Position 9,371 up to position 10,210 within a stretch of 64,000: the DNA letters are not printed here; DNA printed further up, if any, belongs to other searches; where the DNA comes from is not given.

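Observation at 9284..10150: Secreted Trp/Tyr/Pro/His-rich low-complexity protein ending in 21-bp-encoded GGPGQFR tandem repeats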

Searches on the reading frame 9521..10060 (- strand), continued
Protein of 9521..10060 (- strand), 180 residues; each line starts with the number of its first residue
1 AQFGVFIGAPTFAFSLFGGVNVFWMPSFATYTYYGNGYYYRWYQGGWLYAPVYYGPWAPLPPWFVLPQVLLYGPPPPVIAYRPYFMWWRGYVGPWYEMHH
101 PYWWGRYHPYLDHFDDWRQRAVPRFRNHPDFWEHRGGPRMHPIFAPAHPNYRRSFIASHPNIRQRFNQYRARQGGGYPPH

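Call 61: fold_search(model_id=the predicted structure, library=viral)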
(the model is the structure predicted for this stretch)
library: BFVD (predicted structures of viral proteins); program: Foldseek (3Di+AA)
matches with E <= 10: 190; with E <= 0.001: 0
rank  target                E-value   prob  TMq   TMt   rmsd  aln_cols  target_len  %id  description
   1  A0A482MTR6            6.7e-01  0.41  0.18  0.37   3.0        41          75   17  Uncharacterized protein [Escherichia phage PTXU04]
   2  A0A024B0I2            1.0e+00  0.66  0.16  0.48   1.5        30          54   37  Uncharacterized protein [Bacillus phage Evoli]
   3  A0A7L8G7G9            1.0e+00  0.57  0.23  0.32   3.0        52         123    6  (no name in the UniProt tables at hand)
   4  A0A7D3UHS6            1.2e+00  0.15  0.17  0.27   8.9        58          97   17  (no name in the UniProt tables at hand)
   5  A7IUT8                1.3e+00  0.09  0.14  0.12   9.6        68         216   15  Uncharacterized protein m558R [Paramecium bursaria Chlorella virus MT325]
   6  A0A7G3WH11            1.4e+00  0.10  0.14  0.19   9.3        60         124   13  Uncharacterized protein [Arthronema virus TR020]
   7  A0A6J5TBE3            1.5e+00  0.33  0.19  0.29   3.4        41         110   15  Uncharacterized protein [uncultured Caudovirales phage]
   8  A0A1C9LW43            1.5e+00  0.14  0.16  0.30   7.0        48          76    8  (no name in the UniProt tables at hand)
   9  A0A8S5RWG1            1.8e+00  0.13  0.18  0.08   4.8        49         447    6  Uncharacterized protein [Siphoviridae sp. ctHip2]
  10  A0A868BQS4            1.9e+00  0.08  0.11  0.09   8.6        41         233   12  (no name in the UniProt tables at hand)
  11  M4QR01                2.0e+00  0.13  0.16  0.33   6.3        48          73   12  (no name in the UniProt tables at hand)
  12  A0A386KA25            2.0e+00  0.06  0.14  0.11   9.2        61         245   23  Uncharacterized protein [Mycobacterium phage Saguaro]
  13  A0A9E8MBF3            2.3e+00  0.18  0.20  0.14   8.1        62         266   13  (no name in the UniProt tables at hand)
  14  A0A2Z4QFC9            2.3e+00  0.04  0.13  0.04   9.1        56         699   14  Uncharacterized protein [Erwinia phage vB_EamM_Alexandra]
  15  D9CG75                2.4e+00  0.13  0.17  0.22   4.1        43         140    9  (no name in the UniProt tables at hand)
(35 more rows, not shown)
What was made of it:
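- On Any solved structure (PDB): BFVD best E-value 0.67 (call 61).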
